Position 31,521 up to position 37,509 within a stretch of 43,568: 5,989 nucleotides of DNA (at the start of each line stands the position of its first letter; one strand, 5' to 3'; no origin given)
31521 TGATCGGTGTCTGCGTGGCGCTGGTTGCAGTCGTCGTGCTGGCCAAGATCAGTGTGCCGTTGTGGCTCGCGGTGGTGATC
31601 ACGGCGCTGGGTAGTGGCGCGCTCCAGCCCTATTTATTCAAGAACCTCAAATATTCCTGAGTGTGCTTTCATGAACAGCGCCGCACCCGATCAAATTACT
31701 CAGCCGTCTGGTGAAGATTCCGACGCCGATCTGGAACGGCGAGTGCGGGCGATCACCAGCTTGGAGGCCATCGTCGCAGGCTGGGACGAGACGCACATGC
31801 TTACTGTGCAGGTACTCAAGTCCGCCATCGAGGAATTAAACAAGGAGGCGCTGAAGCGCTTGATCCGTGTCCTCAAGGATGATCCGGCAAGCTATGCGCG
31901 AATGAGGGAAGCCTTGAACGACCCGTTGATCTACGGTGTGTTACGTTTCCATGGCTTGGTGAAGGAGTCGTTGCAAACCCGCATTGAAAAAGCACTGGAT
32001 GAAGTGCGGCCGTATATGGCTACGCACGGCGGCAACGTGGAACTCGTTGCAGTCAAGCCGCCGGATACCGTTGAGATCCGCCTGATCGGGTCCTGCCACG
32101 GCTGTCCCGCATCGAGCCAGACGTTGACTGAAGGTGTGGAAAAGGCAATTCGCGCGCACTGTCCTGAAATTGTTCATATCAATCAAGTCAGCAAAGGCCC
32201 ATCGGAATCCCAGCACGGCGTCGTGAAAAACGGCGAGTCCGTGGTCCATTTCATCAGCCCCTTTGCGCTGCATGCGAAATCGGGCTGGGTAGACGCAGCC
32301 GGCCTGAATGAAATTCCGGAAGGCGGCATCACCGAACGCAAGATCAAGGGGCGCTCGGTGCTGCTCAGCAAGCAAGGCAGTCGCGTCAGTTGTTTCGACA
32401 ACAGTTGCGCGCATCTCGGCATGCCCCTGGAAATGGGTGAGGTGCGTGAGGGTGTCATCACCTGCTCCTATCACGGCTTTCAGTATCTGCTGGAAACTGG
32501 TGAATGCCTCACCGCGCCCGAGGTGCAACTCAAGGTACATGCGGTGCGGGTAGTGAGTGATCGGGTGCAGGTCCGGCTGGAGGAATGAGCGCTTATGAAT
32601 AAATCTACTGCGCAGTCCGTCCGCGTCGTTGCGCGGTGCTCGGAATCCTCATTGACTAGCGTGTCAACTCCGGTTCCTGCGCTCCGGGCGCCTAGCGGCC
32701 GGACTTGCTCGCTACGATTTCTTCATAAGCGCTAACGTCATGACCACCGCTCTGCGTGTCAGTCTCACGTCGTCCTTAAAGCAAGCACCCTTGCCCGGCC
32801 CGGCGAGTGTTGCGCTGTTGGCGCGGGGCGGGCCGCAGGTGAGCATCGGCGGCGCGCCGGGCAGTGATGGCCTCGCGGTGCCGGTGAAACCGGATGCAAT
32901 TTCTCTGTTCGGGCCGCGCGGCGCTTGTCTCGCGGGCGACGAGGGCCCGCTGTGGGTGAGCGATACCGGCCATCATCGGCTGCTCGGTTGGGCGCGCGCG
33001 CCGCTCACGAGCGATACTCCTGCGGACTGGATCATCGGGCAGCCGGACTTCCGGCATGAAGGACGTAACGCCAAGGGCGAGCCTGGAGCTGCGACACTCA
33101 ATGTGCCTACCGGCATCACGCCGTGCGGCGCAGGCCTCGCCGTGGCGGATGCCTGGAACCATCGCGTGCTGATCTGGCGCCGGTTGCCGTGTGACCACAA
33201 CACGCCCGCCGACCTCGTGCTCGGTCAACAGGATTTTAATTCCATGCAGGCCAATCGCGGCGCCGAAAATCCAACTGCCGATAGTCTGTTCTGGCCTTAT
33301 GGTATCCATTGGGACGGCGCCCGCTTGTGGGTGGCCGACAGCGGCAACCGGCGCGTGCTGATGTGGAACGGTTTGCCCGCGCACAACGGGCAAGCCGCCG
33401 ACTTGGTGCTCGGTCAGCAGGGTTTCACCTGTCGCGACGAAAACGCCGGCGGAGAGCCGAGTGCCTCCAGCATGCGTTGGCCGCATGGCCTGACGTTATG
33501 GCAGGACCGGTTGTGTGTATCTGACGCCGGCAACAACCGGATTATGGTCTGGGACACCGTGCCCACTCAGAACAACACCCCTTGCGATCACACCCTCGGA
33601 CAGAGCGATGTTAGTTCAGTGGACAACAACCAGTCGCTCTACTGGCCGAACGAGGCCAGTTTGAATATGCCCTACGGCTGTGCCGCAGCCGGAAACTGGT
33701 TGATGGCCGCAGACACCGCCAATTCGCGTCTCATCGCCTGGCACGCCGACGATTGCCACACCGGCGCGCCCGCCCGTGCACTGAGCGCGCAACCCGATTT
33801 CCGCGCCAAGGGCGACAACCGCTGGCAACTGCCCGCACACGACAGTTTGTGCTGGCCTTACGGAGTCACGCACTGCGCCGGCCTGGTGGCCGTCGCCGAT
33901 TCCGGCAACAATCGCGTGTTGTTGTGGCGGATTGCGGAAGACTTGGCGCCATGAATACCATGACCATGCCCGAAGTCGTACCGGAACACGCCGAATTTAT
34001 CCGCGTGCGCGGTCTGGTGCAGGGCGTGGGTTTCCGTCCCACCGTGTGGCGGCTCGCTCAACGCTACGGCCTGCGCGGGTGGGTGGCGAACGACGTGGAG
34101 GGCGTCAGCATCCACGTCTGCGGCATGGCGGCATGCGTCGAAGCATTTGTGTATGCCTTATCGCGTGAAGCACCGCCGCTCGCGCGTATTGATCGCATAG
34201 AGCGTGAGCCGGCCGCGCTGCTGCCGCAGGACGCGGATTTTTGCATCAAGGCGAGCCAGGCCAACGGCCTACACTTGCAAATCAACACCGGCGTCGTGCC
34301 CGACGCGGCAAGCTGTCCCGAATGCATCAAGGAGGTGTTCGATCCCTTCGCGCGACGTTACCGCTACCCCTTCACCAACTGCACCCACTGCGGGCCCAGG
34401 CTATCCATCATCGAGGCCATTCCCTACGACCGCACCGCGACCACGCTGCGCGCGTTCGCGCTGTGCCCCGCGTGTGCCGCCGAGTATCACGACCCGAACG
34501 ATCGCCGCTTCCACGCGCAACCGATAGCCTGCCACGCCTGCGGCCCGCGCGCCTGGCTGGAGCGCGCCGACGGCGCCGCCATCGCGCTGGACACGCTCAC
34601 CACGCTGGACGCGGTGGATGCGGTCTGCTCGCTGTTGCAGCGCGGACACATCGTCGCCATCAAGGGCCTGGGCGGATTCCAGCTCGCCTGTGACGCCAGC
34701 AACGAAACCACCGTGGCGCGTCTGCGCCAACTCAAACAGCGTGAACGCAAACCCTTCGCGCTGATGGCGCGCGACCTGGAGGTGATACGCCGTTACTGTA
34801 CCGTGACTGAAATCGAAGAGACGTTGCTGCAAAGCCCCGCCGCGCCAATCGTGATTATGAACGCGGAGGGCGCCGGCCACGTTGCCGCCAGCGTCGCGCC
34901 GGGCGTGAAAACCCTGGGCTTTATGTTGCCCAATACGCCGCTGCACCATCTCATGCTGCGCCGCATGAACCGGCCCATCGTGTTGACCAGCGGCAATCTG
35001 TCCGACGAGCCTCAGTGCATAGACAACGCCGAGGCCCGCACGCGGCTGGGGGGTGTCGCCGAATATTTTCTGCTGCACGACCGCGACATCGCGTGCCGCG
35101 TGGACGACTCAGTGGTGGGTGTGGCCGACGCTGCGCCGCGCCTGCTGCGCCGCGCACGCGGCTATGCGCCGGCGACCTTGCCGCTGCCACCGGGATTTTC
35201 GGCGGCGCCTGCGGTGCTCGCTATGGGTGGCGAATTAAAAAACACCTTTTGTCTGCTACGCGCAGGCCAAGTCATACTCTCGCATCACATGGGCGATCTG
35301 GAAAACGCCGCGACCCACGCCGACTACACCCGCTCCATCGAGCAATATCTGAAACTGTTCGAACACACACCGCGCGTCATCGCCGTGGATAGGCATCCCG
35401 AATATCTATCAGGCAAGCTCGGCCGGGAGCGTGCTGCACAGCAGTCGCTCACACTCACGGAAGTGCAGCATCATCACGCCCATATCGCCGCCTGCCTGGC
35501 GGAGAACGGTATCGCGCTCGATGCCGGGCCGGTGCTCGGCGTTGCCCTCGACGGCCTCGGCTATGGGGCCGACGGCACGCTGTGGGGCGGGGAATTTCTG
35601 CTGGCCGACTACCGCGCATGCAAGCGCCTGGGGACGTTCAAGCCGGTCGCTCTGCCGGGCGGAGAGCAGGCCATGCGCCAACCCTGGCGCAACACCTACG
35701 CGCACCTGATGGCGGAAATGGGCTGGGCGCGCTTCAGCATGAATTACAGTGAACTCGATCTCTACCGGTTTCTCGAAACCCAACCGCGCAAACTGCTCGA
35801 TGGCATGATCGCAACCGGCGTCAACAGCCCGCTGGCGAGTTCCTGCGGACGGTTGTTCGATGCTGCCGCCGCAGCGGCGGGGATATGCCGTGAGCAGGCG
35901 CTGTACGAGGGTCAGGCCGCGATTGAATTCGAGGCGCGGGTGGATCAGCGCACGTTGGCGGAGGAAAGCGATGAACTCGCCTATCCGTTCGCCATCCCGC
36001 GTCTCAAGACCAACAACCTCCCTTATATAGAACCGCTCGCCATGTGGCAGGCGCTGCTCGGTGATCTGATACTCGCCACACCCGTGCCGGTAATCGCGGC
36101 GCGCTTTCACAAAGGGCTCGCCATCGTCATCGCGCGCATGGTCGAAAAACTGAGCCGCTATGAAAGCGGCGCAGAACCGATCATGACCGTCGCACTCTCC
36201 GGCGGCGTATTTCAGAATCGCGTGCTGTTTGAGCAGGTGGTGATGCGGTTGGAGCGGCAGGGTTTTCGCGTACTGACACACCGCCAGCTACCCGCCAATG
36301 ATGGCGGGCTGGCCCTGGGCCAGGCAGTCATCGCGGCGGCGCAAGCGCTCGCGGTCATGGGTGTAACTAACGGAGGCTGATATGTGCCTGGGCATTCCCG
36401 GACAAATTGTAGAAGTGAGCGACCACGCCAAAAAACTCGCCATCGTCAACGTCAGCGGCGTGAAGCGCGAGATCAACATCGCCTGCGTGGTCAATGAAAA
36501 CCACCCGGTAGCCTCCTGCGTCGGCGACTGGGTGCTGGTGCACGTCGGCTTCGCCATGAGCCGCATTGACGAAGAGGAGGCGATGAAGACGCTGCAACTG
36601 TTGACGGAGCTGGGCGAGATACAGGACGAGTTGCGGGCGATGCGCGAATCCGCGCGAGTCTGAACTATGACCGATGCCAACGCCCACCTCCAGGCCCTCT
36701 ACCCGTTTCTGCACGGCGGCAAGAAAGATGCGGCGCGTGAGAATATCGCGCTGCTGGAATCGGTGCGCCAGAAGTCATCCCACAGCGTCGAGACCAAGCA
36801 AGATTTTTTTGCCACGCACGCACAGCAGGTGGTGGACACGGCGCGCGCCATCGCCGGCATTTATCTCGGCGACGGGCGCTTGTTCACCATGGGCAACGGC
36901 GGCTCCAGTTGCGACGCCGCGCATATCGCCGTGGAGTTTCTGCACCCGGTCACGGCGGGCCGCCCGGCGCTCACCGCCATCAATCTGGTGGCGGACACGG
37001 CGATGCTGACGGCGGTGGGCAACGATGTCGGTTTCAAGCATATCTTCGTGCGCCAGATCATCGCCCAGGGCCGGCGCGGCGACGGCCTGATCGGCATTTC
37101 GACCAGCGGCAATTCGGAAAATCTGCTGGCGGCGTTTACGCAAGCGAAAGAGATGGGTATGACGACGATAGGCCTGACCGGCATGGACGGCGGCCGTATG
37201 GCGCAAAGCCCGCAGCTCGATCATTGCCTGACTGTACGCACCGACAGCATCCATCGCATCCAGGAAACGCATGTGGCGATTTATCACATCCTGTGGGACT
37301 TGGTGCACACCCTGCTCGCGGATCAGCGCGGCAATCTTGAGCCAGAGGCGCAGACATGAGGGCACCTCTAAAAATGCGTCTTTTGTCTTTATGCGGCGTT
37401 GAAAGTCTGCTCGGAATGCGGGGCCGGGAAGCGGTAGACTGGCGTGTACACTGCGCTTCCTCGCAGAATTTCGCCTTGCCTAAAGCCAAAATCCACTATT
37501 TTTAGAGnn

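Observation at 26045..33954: Cytoplasmic group-2a-like [NiFe] hydrogenase with no known electron-acceptor gene but a seven-gene uncharacterised accessory block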

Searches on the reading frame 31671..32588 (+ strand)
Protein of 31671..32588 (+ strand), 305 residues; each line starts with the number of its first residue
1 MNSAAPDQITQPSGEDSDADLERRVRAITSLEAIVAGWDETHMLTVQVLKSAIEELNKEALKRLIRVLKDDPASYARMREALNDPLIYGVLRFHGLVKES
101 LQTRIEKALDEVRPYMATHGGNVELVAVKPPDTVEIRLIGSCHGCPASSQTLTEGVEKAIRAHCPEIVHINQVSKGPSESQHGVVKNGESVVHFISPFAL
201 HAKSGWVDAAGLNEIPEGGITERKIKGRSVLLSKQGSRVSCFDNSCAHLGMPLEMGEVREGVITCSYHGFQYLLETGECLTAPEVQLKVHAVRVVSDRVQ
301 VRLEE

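Call 4: search_protein_families(library=pfam, proteins=[window:31671-32588:+], max_evalue=0.01)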
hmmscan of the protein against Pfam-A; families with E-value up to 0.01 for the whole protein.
window:31671-32588:+ (305 aa): 3 families
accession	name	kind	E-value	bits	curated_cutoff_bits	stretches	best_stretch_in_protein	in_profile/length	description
PF01106.22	NifU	-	1.7e-22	79.7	27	1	105-170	1-66/67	NifU-like domain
PF00355.32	Rieske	-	1.7e-15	57.1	20.3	1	206-286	2-82/88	Rieske [2Fe-2S] domain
PF13806.12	Rieske_2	-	2.8e-07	30.9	27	1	206-302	2-104/104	Rieske-like [2Fe-2S] domain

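Call 5: search_protein_families(library=ncbifam, proteins=[window:31671-32588:+], max_evalue=0.01)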
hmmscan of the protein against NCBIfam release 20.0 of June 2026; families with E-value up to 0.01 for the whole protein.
window:31671-32588:+ (305 aa): 10 families
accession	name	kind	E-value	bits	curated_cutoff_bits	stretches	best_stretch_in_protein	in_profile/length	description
TIGR03341.1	YhgI_GntY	equivalog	4.2e-12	46.2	269.35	1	100-173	105-179/190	Fe-S biogenesis protein NfuA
TIGR02000.1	NifU_proper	equivalog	2.2e-09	37.1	273.3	1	101-171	220-288/290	Fe-S cluster assembly protein NifU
NF008392.0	PRK11190.1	equivalog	2e-08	34.4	268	1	100-172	106-180/192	Fe-S biogenesis protein NfuA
NF041683.1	ant_diox_AndAb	equivalog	6.9e-08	32.6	150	1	206-302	2-99/100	anthranilate 1,2-dioxygenase ferredoxin subunit AndAb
TIGR02378.1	nirD_assim_sml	equivalog_domain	3.6e-07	30.3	74.65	1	206-302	2-104/105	nitrite reductase small subunit NirD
TIGR02377.1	MocE_fam_FeS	subfamily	4.4e-06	26.6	136.15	1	206-302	2-100/101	MocE family 2Fe-2S type ferredoxin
NF007422.0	PRK09965.1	equivalog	5.4e-06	26.4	113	1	211-304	8-101/106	bifunctional 3-phenylpropionate/cinnamic acid dioxygenase ferredoxin subunit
NF052579.1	BetMthstMoxSdmAMthl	equivalog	0.00022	20.3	600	1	232-280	45-92/351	4beta-methylsterol monooxygenase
NF042948.2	3PPDioc_HcaC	equivalog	0.00031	21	150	1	212-305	9-104/105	3-phenylpropionate/cinnamic acid dioxygenase ferredoxin subunit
NF041174.1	SDX_Thmprot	equivalog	0.0099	16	170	0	222-288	19-85/109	sulredoxin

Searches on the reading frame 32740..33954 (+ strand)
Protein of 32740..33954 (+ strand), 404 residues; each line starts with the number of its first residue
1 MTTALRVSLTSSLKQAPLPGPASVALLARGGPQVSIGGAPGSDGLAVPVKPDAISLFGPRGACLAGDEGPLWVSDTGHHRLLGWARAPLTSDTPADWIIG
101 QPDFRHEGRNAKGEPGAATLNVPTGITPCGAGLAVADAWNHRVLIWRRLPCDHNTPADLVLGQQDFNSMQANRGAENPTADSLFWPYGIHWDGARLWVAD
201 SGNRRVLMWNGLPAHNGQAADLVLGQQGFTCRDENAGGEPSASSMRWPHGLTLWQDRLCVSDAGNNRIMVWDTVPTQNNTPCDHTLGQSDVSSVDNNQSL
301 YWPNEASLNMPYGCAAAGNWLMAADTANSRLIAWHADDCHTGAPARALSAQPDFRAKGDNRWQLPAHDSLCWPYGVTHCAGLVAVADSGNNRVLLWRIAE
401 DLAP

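Call 4: search_protein_families(library=pfam, proteins=[window:32740-33954:+], max_evalue=0.01)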
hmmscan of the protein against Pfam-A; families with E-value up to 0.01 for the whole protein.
window:32740-33954:+ (404 aa): 1 family
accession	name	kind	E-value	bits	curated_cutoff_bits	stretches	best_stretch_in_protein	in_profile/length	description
PF01436.27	NHL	-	4e-18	64.9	20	1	246-269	2-26/28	NHL repeat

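Call 5: search_protein_families(library=ncbifam, proteins=[window:32740-33954:+], max_evalue=0.01)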
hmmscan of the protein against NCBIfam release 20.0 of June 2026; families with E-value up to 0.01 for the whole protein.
window:32740-33954:+ (404 aa): 1 family
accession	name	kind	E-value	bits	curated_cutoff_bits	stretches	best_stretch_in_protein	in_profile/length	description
NF033206.1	ScyE_fam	subfamily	0.0063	16.1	80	0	248-271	142-165/333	ScyD/ScyE family protein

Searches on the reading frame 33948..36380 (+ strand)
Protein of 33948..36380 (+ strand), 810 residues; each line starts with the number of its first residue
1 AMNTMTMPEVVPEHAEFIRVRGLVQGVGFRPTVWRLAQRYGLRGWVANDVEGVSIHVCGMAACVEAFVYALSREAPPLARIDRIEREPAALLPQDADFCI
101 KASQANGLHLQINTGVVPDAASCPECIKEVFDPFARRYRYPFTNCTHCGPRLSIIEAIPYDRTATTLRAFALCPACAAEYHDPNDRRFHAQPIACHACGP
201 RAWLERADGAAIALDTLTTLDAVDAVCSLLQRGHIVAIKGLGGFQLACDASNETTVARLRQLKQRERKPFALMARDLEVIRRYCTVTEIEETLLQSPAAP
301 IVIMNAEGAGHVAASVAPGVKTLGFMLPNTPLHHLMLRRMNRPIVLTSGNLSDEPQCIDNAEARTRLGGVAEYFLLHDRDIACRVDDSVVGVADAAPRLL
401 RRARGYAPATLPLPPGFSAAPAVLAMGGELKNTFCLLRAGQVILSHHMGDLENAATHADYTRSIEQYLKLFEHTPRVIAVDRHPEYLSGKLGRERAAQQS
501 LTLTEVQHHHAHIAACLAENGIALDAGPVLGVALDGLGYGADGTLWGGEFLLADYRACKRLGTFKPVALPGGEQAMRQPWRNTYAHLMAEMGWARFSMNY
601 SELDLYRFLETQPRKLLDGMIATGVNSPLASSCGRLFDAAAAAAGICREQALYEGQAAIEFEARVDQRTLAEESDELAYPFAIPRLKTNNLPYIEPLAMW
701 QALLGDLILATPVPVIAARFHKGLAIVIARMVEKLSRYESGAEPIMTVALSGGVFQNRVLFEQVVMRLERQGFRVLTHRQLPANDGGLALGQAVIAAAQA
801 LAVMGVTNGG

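Call 30: search_protein_families(library=pfam, proteins=[window:33948-36380:+], max_evalue=0.01)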
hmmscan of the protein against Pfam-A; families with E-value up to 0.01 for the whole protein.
window:33948-36380:+ (810 aa): 5 families
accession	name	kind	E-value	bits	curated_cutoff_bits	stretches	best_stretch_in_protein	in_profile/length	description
PF22521.2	HypF_C_2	-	2.2e-76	257.2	27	1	531-792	1-241/241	Carbamoyltransferase, Kae1-like Domain, second subdomain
PF01300.24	Sua5_yciO_yrdC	-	1.4e-46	158.6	25.1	1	229-403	2-178/178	Telomere recombination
PF07503.17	zf-HYPF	-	4.2e-33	113.3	23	2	172-204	1-33/34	HypF finger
PF17788.7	HypF_C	-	4.7e-33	114.3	23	1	420-519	3-99/99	HypF Kae1-like domain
PF00708.24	Acylphosphatase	-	1.6e-19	70.4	22.5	1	18-99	3-84/85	Acylphosphatase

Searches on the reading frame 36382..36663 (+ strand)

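Call 30: search_protein_families(library=pfam, proteins=[window:36382-36663:+], max_evalue=0.01)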
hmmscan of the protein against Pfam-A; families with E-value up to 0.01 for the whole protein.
window:36382-36663:+ (93 aa): 1 family
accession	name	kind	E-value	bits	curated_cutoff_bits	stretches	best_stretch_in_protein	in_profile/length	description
PF01455.23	HupF_HypC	-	2.1e-26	92.3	28.5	1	1-74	1-65/65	HupF/HypC family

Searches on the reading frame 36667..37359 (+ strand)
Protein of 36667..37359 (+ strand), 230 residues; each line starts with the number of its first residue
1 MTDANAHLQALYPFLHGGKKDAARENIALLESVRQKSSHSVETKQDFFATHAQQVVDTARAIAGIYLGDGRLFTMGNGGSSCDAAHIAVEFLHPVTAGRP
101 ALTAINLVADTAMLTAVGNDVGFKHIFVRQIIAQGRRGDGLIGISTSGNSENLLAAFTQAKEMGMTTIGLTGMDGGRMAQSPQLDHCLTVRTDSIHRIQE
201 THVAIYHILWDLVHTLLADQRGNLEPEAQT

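Call 30: search_protein_families(library=pfam, proteins=[window:36667-37359:+], max_evalue=0.01)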
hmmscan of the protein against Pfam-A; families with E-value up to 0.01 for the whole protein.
window:36667-37359:+ (230 aa): 2 families
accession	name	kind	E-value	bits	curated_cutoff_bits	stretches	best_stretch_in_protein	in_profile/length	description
PF13580.11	SIS_2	-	6.2e-20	72.1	27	1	43-172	9-138/138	SIS domain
PF01380.27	SIS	-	6.3e-08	32.9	25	1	121-196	37-110/131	SIS domain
